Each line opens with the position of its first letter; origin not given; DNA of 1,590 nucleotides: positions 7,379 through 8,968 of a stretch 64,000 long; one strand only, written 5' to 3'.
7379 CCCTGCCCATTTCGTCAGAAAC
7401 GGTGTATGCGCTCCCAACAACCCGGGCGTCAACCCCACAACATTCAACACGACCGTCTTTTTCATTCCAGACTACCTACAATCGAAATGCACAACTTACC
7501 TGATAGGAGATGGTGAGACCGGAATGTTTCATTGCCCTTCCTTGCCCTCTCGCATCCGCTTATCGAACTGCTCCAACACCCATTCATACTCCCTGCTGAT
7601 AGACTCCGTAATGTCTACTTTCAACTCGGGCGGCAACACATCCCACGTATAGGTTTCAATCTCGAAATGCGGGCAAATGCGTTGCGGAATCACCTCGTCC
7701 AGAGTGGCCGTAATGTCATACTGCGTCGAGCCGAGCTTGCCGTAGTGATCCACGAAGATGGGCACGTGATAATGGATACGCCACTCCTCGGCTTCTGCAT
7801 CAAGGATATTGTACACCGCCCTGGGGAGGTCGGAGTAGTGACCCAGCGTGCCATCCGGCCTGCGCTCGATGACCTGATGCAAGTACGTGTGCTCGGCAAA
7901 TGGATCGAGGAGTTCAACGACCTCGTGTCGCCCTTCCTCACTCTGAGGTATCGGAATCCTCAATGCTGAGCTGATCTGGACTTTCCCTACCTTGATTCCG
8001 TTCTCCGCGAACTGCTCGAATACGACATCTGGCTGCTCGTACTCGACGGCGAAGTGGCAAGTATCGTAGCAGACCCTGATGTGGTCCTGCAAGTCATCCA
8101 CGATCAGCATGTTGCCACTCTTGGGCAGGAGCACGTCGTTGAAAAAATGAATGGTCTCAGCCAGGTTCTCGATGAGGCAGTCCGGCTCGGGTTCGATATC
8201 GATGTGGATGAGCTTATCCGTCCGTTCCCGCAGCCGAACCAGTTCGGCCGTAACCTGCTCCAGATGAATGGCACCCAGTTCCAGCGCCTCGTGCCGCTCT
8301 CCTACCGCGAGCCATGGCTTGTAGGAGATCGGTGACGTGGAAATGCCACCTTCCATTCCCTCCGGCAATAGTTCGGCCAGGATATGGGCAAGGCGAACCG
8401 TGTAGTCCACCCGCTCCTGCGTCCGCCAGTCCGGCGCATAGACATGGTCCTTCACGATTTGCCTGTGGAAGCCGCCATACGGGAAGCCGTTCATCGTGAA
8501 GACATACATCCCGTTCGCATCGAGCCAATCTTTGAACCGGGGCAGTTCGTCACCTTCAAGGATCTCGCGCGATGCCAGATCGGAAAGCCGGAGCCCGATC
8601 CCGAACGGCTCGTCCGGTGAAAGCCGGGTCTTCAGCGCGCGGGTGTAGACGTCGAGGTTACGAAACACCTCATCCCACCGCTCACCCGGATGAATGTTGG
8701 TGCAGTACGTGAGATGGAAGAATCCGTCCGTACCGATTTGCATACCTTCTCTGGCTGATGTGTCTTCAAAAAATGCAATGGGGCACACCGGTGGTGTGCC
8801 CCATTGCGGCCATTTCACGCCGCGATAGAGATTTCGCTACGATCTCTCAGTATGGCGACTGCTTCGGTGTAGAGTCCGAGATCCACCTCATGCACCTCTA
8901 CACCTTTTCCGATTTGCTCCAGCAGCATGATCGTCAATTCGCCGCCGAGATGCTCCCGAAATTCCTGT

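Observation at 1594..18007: The ebo cluster is sandwiched between two paralogous exported ThuA / PQQ-type dehydrogenase loci with a dedicated cytochrome c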

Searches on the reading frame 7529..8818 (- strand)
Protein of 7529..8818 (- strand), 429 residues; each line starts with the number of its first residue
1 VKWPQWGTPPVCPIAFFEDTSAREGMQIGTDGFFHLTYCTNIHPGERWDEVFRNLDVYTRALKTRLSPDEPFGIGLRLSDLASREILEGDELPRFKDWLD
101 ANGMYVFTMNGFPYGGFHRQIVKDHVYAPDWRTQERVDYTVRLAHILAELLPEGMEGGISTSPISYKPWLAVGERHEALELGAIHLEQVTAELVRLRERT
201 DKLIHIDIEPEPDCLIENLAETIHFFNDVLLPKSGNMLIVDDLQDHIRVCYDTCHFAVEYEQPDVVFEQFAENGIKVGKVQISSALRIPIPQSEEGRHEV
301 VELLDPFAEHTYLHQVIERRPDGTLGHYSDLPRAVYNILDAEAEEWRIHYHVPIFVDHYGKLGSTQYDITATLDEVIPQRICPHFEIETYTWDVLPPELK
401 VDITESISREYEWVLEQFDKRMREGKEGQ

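Call 3: search_protein_families(library=pfam, proteins=[window:7529-8818:-], max_evalue=0.001)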
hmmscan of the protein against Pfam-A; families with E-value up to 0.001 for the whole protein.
window:7529-8818:- (429 aa): 1 family
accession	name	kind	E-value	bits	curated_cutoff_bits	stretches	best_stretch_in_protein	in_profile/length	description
PF01261.30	AP_endonuc_2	-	0.00014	22.1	31.1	1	187-288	98-191/249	Xylose isomerase-like TIM barrel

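Call 5: search_protein_families(library=ncbifam, proteins=[window:7529-8818:-], max_evalue=0.001)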
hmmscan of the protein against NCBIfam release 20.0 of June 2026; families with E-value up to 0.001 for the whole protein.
window:7529-8818:- (429 aa): 1 family
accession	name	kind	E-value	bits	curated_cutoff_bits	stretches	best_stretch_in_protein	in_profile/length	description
NF035939.1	TIM_EboE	equivalog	1.7e-149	497.8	250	1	36-414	1-378/379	metabolite traffic protein EboE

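Call 19: find_homologous_proteins(query=window:7529-8818:-, max_evalue=1e-20)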
Query window:7529-8818:- (429 aa): 8000 proteins with E <= 1e-20 among 8000 candidates; the best 120 are listed.
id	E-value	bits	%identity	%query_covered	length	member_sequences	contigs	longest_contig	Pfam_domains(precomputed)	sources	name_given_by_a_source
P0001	5.5e-277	937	99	94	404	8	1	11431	-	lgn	-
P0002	2.0e-181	622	64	93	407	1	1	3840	-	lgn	-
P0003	3.7e-164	565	61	91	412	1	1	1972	-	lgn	-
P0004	3.8e-159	548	60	92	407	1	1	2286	-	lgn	-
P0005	8.8e-157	540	60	92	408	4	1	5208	-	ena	-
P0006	2.7e-155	536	59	92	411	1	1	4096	-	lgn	-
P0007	4.2e-155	535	59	92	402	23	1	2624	PF01261.31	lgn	-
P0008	1.1e-154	534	59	92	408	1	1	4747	-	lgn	-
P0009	1.7e-154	533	59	92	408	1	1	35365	-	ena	-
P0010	3.1e-154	532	59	92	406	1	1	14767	-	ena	-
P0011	3.7e-154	532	59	92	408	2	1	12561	-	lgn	-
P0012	4.1e-154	532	58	92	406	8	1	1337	-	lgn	-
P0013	6.5e-154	531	59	92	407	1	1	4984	-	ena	-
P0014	1.0e-153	530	58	92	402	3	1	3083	PF01261.31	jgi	-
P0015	1.2e-153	530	58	92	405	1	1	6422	-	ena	-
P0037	1.1e-149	517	62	91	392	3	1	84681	-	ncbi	-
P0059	1.4e-148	513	57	91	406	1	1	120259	-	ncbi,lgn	-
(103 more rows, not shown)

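Call 23: find_encoding_contigs(protein=P0001, flank=10000, max_places=4)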
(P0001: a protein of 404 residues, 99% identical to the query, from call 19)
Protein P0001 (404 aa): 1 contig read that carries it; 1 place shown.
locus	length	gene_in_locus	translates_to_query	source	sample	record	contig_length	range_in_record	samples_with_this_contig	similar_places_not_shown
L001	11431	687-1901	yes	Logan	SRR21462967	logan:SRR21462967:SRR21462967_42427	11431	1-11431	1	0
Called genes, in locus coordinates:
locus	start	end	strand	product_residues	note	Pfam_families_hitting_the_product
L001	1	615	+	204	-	?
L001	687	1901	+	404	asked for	-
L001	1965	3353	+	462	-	PF01663:Phosphodiest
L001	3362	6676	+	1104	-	PF06283:ThuA, PF07995:GSDH, PF00801:PKD (faint), PF18911:PKD_4, PF03422:CBM_6 (faint)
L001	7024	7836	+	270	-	PF06283:ThuA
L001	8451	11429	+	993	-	?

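Call 24: find_related_loci(query=A1, collection=genome_contigs, flank=10000)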
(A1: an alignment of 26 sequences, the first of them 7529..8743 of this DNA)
Query A1 (404 aa) in genome_contigs; peptide patterns used: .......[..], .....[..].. (x = any residue, [..] = any of these).
600 stretches matched a pattern (row limit reached: there are more); 596 encode a relative of the query (tblastn E <= 1e-3); the best 80 are kept; 80 distinct loci.
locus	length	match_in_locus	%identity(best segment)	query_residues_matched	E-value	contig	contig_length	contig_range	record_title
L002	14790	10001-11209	57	1-391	4e-155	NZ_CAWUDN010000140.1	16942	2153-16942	Nostoc sp. PCC 9305 isolate Nostoc CCY 9926 NODE_140_length_16942_cov_146.018594, whole genome shotgun sequence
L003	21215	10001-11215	57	1-393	7e-154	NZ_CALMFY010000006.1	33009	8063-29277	MAG: uncultured Nostoc sp. isolate SRR13685151_bin.36_CONCOCT_v1.1_MAG NODE_78_length_33009_cov_14.723554, whole genome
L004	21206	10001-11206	58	1-390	4e-153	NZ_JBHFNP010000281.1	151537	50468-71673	Microseira sp. BLCC-F43 bin1.fa-281, whole genome shotgun sequence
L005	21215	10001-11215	56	1-393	6e-153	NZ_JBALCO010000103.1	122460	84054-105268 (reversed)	MAG: Nostoc sp. isolate P12545 bin 5 NODE_29_length_122460_cov_86.314984, whole genome shotgun sequence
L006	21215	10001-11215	55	1-393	4e-152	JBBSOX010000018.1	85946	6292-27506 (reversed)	MAG: Chroococcales cyanobacterium isolate LS6_sbin.41 LS6_sbin.41_K_1711536_L_85946_cov_19.1550, whole genome shotgun se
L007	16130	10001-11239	55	1-401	3e-152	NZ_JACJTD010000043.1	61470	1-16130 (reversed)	Nostoc foliaceum FACHB-393 contig43, whole genome shotgun sequence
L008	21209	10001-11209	56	1-391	9e-152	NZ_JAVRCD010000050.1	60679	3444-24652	MAG: Nostoc sp. DedQUE08 contig_50, whole genome shotgun sequence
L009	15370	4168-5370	56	1-390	6e-152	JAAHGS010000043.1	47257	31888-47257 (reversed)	MAG: Symploca sp. SIO2E9 2E9_NODE_43, whole genome shotgun sequence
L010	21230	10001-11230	55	1-398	2e-151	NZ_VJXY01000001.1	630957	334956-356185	Komarekiella delphini-convector SJRDD-AB1 NODE_1_length_630957_cov_210.155655, whole genome shotgun sequence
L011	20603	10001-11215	56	1-393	2e-151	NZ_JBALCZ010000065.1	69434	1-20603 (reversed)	MAG: Nostoc sp. isolate P12591 bin 6 NODE_155_length_69434_cov_98.415855, whole genome shotgun sequence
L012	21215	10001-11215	56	1-393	6e-153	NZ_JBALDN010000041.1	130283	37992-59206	MAG: Nostoc sp. isolate P2081 bin 11 NODE_87_length_130283_cov_132.084270, whole genome shotgun sequence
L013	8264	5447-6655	56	1-391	3e-151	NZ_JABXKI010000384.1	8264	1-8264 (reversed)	MAG: Nostoc sp. NMS4 NODE_4242_length_8264_cov_16.3301, whole genome shotgun sequence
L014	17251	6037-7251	56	1-393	2e-150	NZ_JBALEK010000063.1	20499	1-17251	MAG: Nostoc sp. isolate P6620 bin 4 NODE_2026_length_20499_cov_41.555234, whole genome shotgun sequence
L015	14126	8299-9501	56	1-390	2e-150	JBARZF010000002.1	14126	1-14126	MAG: Rivularia sp. (in: cyanobacteria) isolate MFD12149_ilm_asm_bin21 k127_162177, whole genome shotgun sequence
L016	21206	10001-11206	55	1-390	4e-150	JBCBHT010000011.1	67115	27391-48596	MAG: Cyanobacteria bacterium J06621_15 NODE_11_length_67115_cov_21.470823, whole genome shotgun sequence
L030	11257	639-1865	53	1-398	1e-142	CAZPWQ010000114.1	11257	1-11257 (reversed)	MAG TPA_asm: uncultured Balneolaceae bacterium isolate SRP284430_co1_47 genome assembly, contig: NODE_4158_length_11257_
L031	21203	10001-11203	54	1-392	2e-142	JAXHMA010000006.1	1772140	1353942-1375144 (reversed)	MAG: Balneolaceae bacterium isolate Salar_de_Ascotan_soil_MAG_ASO39 contig_7046_polypolish, whole genome shotgun sequenc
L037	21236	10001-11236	53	1-395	3e-138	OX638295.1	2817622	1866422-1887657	MAG: Rhodothermales bacterium isolate 379627e8-994f-481d-907a-dd5b185e1f88 genome assembly, chromosome: 1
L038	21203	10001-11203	53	1-393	7e-137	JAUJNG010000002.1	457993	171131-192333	MAG: Abditibacterium sp. isolate YX2bin22 opera_contig_32, whole genome shotgun sequence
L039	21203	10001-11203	51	1-389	1e-135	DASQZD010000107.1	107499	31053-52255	MAG TPA_asm: Nodularia sp. (in: cyanobacteria) isolate SMAG_U11082 k141_34729, whole genome shotgun sequence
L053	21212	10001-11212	51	6-395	1e-131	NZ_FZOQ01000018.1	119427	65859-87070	Pontibacter ummariensis strain NKM1, whole genome shotgun sequence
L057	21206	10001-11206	51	1-393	4e-130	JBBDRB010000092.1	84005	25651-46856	MAG: Balneolales bacterium isolate LejiaC_50_16 Lejia_C_656_length_84005_cov_9, whole genome shotgun sequence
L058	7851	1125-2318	50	6-393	2e-130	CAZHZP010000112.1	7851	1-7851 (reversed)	MAG TPA_asm: uncultured Roseivirgaceae bacterium isolate SRP220891_co3_266 genome assembly, contig: NODE_16439_length_78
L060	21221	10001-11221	51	9-401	5e-129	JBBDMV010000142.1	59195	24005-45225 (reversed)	MAG: Balneolales bacterium isolate LejiaB_44_15 Lejia_B_658_length_59195_cov_9, whole genome shotgun sequence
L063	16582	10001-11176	49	9-389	1e-128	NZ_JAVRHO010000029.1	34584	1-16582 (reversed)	Autumnicola lenta strain F260 29, whole genome shotgun sequence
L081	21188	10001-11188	49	10-393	8e-124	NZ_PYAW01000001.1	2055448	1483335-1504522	Chitinophaga niastensis strain DSM 24859 Ga0180968_101, whole genome shotgun sequence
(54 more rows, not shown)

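Call 34: find_encoding_contigs(protein=P0037, flank=10000, max_places=2)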
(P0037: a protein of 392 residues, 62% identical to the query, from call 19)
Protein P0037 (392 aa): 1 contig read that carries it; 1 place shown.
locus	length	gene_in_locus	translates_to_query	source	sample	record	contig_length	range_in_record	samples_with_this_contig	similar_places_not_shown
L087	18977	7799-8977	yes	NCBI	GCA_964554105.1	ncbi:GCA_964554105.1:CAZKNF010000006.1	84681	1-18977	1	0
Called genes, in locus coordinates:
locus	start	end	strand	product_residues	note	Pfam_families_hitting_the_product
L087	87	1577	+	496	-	PF17125:Methyltr_RsmF_N, PF01189:Methyltr_RsmB-F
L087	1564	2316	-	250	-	PF13103:TonB_2 (weak), PF03544:TonB_C (weak)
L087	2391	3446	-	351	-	PF01008:IF-2B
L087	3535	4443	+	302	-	PF28008:EboA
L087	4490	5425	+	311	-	PF01026:TatD_DNase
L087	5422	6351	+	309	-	PF01040:UbiA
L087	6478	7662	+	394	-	PF00465:Fe-ADH (weak), PF13685:Fe-ADH_2 (faint), PF01761:DHQ_synthase, PF24621:DHQS_C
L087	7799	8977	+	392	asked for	-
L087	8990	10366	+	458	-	PF01663:Phosphodiest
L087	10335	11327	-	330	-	PF00535:Glycos_transf_2, PF13641:Glyco_tranf_2_3 (weak)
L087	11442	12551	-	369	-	-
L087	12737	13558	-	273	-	PF01895:PhoU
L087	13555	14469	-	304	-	PF00005:ABC_tran, PF02463:SMC_N (faint), PF13304:AAA_21 (weak)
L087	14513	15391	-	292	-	PF00528:BPD_transp_1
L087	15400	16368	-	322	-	PF00528:BPD_transp_1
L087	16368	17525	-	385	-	PF12849:PBP_like_2, PF12727:PBP_like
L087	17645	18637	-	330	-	-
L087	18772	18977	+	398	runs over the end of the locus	PF17785:PUA_3, PF10672:Methyltrans_SAM, PF03602:Cons_hypoth95, PF05175:MTS, PF13649:Methyltransf_25, PF13847:Methyltransf_31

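Call 35: find_encoding_contigs(protein=P0059, flank=10000, max_places=2)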
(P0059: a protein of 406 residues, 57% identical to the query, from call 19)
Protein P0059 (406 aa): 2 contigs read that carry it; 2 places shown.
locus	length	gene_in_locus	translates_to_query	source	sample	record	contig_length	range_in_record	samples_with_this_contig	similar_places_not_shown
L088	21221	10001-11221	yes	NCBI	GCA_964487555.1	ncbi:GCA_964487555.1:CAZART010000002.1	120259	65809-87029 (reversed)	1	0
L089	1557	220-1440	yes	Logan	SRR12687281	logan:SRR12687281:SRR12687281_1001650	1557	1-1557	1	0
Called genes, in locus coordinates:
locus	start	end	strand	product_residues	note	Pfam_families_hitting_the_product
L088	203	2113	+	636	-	-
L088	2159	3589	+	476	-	PF17125:Methyltr_RsmF_N (weak), PF01189:Methyltr_RsmB-F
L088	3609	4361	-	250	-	PF03544:TonB_C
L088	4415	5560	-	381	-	PF01008:IF-2B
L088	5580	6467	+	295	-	PF28008:EboA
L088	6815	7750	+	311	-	PF01026:TatD_DNase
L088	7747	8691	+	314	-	PF01040:UbiA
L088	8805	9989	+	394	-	PF00465:Fe-ADH (weak), PF13685:Fe-ADH_2 (weak), PF01761:DHQ_synthase, PF24621:DHQS_C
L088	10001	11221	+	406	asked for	-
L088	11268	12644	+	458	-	PF01663:Phosphodiest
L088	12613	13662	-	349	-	PF00535:Glycos_transf_2, PF13641:Glyco_tranf_2_3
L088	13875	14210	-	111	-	PF01850:PIN (weak)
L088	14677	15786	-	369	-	-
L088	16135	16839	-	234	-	PF01895:PhoU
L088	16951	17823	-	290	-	PF00005:ABC_tran, PF02463:SMC_N (weak), PF13304:AAA_21 (weak)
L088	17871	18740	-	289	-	PF00528:BPD_transp_1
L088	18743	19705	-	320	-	PF00528:BPD_transp_1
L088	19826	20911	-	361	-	PF12849:PBP_like_2, PF01547:SBP_bac_1 (weak), PF12727:PBP_like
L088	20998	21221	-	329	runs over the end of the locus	-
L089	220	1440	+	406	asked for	-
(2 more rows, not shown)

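Call 44: search_protein_families(library=pfam, proteins=[L057:12607-13371:-, L038:4975-6573:+, L039:92-1396:+, L053:14340-16694:-, L081:18573-20072:-], max_evalue=0.001)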
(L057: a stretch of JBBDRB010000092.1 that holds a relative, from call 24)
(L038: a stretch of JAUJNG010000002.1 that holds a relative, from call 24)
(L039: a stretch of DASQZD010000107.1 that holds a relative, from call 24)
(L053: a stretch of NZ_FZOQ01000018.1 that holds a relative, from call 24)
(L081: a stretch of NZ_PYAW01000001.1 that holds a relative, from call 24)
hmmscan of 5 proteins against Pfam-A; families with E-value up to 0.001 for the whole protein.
L057:12607-13371:- (255 aa): 1 family
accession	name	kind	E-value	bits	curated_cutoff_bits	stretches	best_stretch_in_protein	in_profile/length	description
PF06283.17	ThuA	-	1e-28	101.5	33.4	1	48-252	1-208/209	Trehalose utilisation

L038:4975-6573:+ (533 aa): 4 families
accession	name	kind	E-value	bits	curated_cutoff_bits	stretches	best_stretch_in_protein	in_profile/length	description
PF23500.1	DUF7133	-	7.9e-13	48.9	27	1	51-197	2-155/385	Domain of unknown function (DUF7133)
PF07995.17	GSDH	-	6.5e-05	22.8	25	0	278-357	168-241/332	Glucose / Sorbosone dehydrogenase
PF08450.18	SGL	-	0.0001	22.5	26.3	0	104-191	22-102/246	SMP-30/Gluconolactonase/LRE-like region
PF20067.5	SSL_N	-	0.0001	22.5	18.9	0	170-190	16-36/46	Strictosidine synthase-like, N-terminal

L039:92-1396:+ (435 aa): 2 families
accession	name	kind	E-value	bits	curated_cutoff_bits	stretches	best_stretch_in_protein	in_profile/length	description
PF01436.27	NHL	-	3.2e-05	24.2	20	0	52-70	2-20/28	NHL repeat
PF08450.18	SGL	-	0.00079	19.5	26.3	0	96-225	63-166/246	SMP-30/Gluconolactonase/LRE-like region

L053:14340-16694:- (785 aa): 4 families
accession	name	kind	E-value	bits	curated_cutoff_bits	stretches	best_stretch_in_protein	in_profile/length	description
PF23500.1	DUF7133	-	6.5e-96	322.4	27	1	68-443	1-385/385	Domain of unknown function (DUF7133)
PF00034.26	Cytochrom_C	-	1.7e-08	36.1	21.3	1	640-729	1-89/90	Cytochrome c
PF13646.12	HEAT_2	-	2.1e-08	34.8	27.7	1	507-583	12-87/88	HEAT repeats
PF13442.11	Cytochrome_CBB3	-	3.7e-06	27.6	27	1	640-726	3-68/68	Cytochrome C oxidase, cbb3-type, subunit III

L081:18573-20072:- (500 aa): 1 family
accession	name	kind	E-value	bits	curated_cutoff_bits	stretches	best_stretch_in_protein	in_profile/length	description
PF06439.18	3keto-disac_hyd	-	3e-88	295.2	26.8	2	69-256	1-187/187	3-keto-disaccharide hydrolase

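Call 45: find_encoding_contigs(protein=P0002, flank=10000, max_places=2)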
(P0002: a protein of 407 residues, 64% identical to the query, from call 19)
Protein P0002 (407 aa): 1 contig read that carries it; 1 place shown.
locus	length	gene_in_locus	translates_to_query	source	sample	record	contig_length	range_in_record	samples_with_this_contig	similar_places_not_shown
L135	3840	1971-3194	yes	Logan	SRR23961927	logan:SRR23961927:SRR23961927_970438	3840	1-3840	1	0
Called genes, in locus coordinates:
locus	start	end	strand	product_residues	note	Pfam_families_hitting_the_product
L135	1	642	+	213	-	?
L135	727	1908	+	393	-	PF13685:Fe-ADH_2 (faint), PF01761:DHQ_synthase, PF24621:DHQS_C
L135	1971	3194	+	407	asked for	-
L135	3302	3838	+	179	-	?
